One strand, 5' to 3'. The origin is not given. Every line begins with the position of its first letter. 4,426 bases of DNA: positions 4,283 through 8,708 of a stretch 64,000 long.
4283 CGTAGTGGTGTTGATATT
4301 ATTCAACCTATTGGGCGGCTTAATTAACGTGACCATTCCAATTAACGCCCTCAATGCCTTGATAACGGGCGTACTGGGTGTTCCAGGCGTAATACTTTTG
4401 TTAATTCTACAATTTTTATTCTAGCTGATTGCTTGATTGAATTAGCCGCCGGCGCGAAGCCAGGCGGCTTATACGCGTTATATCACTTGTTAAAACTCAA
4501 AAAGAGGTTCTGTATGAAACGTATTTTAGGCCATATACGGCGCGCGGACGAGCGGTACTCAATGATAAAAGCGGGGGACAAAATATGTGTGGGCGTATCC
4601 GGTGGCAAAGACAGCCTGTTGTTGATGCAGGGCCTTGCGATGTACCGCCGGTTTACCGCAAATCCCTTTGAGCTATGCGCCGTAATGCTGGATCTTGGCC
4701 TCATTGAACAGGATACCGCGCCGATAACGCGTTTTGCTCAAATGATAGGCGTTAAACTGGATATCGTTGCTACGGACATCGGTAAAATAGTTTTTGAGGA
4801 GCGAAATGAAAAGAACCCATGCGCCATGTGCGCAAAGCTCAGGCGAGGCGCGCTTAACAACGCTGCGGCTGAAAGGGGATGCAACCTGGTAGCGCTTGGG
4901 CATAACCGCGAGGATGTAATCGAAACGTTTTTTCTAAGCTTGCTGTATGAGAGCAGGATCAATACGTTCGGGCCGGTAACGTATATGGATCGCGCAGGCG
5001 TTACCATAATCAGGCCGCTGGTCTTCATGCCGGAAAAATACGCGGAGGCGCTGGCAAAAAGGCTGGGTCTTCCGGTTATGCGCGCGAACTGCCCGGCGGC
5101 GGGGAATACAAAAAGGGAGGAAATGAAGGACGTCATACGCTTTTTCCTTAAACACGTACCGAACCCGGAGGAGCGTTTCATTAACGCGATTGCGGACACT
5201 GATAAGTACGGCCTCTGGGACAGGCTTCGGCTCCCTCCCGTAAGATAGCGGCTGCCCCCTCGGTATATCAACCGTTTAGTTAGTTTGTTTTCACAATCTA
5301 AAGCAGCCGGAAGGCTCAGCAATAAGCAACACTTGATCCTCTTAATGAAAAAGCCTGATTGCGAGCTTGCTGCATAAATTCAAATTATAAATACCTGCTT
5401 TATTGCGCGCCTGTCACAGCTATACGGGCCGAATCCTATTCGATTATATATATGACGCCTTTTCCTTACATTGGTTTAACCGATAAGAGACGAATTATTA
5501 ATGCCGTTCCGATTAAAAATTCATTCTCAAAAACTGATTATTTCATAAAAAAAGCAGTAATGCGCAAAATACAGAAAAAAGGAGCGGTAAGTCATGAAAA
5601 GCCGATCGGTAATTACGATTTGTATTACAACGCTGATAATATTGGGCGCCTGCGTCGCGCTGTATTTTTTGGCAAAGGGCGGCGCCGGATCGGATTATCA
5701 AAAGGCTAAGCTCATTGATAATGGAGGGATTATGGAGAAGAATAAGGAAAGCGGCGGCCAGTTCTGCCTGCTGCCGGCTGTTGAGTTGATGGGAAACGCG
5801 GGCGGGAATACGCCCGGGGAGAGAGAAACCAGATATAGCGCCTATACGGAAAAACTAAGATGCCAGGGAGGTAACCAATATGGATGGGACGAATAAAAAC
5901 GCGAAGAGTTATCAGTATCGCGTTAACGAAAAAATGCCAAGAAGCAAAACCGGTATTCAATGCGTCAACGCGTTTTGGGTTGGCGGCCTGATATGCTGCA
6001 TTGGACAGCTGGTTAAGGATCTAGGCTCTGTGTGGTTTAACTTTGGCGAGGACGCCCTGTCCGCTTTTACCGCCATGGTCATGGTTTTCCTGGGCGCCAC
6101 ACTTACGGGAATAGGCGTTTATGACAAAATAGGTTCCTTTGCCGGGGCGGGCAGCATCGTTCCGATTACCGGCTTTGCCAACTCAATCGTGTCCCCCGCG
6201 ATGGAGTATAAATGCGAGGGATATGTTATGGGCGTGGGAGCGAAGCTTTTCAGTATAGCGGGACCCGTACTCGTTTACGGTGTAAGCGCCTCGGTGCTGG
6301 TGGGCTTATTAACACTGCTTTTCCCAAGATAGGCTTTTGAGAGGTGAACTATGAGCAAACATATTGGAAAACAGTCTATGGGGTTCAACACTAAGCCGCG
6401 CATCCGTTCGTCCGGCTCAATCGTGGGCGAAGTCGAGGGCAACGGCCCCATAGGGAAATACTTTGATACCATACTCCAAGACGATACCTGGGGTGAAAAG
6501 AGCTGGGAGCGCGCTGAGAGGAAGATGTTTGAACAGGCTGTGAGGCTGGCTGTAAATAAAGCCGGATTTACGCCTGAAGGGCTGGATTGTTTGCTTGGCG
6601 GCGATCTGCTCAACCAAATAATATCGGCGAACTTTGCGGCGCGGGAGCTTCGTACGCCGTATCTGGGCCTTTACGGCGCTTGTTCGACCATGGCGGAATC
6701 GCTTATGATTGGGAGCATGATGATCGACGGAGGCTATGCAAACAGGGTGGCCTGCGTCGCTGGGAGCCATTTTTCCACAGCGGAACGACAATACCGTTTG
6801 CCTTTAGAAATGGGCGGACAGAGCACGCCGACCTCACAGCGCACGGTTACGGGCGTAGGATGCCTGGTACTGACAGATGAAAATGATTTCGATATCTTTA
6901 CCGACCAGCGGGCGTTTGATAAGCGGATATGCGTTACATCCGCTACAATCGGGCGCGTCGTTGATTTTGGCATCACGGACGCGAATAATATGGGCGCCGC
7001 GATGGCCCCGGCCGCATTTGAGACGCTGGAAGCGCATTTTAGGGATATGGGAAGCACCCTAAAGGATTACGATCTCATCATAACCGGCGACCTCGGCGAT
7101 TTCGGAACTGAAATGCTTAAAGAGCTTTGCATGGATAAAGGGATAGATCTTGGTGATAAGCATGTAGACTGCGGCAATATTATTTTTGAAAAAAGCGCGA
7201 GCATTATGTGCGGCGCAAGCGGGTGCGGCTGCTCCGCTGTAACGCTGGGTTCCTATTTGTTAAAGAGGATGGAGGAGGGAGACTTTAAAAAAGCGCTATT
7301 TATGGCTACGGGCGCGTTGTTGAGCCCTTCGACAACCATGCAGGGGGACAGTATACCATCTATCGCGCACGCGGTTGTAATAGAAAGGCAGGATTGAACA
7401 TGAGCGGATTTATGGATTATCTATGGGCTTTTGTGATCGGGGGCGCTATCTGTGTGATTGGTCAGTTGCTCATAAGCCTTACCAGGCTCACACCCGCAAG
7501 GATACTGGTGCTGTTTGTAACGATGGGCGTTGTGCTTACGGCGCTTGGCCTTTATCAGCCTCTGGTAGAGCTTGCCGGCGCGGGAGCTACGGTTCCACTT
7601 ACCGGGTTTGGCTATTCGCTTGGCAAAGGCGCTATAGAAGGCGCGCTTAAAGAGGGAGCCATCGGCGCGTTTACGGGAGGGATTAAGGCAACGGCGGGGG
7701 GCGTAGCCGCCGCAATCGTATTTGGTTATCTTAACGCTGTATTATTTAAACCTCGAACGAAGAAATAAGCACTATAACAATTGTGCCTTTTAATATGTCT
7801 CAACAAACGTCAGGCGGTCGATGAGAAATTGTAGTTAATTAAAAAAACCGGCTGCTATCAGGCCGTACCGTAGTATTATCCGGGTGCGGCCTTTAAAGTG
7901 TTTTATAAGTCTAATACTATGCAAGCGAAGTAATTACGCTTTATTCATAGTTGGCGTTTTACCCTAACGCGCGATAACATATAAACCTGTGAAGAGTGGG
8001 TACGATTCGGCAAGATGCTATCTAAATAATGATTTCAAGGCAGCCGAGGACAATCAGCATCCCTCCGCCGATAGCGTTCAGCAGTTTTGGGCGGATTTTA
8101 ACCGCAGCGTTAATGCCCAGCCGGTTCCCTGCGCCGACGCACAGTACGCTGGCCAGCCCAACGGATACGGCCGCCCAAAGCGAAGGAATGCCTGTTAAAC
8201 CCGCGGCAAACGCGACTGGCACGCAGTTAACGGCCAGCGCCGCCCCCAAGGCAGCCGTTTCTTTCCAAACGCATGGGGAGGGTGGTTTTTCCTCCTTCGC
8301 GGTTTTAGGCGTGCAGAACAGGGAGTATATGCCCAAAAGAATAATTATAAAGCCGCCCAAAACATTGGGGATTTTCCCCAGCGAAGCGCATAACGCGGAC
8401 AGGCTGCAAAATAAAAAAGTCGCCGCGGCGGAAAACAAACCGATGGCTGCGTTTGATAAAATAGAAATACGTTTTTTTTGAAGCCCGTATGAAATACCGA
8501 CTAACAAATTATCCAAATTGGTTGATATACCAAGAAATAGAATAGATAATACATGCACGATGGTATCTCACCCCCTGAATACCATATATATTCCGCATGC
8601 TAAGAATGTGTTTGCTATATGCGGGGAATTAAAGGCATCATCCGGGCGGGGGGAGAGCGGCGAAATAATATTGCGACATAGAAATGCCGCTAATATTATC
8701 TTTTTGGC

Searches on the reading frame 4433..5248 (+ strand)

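Call 58: search_protein_families(library=pfam, proteins=[window:4433-5248:+], max_evalue=0.00001)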
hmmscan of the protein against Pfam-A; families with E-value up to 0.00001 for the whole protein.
window:4433-5248:+ (271 aa): 1 family
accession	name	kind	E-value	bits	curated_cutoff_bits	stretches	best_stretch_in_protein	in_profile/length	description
PF01171.26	ATP_bind_3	-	6.9e-17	62.2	27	1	50-214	1-162/182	PP-loop family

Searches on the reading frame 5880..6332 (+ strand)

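Call 61: search_protein_families(library=pfam, proteins=[window:5880-6332:+], max_evalue=0.001)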
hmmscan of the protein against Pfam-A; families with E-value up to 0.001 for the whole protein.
window:5880-6332:+ (150 aa): 1 family
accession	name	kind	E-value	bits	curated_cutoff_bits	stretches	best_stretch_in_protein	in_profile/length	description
PF03862.18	SpoVAC_SpoVAEB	-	1.8e-41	141.5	25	1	27-143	1-116/117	SpoVAC/SpoVAEB sporulation membrane protein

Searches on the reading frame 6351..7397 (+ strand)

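Call 58: search_protein_families(library=pfam, proteins=[window:6351-7397:+], max_evalue=0.00001)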
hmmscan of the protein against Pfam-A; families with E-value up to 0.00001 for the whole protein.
window:6351-7397:+ (348 aa): 1 family
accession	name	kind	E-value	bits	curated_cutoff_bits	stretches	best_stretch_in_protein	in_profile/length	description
PF07451.17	SpoVAD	-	1.5e-138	461.5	22.1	1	6-345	1-329/329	Stage V sporulation protein AD (SpoVAD)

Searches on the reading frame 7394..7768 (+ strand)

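Call 61: search_protein_families(library=pfam, proteins=[window:7394-7768:+], max_evalue=0.001)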
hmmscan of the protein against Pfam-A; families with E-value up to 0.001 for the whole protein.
window:7394-7768:+ (124 aa): 1 family
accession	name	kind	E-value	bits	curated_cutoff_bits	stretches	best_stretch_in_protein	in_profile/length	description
PF03862.18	SpoVAC_SpoVAEB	-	2.8e-35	121.6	25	1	8-116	1-116/117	SpoVAC/SpoVAEB sporulation membrane protein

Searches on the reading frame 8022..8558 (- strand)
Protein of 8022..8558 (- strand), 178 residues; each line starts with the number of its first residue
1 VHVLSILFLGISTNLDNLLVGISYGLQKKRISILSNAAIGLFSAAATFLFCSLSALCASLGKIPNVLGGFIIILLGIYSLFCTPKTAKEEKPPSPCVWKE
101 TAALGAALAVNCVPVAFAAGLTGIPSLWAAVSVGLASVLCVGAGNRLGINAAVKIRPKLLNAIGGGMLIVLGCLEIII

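Call 58: search_protein_families(library=pfam, proteins=[window:8022-8558:-], max_evalue=0.00001)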
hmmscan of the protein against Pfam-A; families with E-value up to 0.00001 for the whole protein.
window:8022-8558:- (178 aa): 1 family
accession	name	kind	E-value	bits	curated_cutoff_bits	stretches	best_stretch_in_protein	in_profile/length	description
PF02659.21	Mntp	-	1.5e-10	41.5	24.4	0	3-78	75-150/152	Putative manganese efflux pump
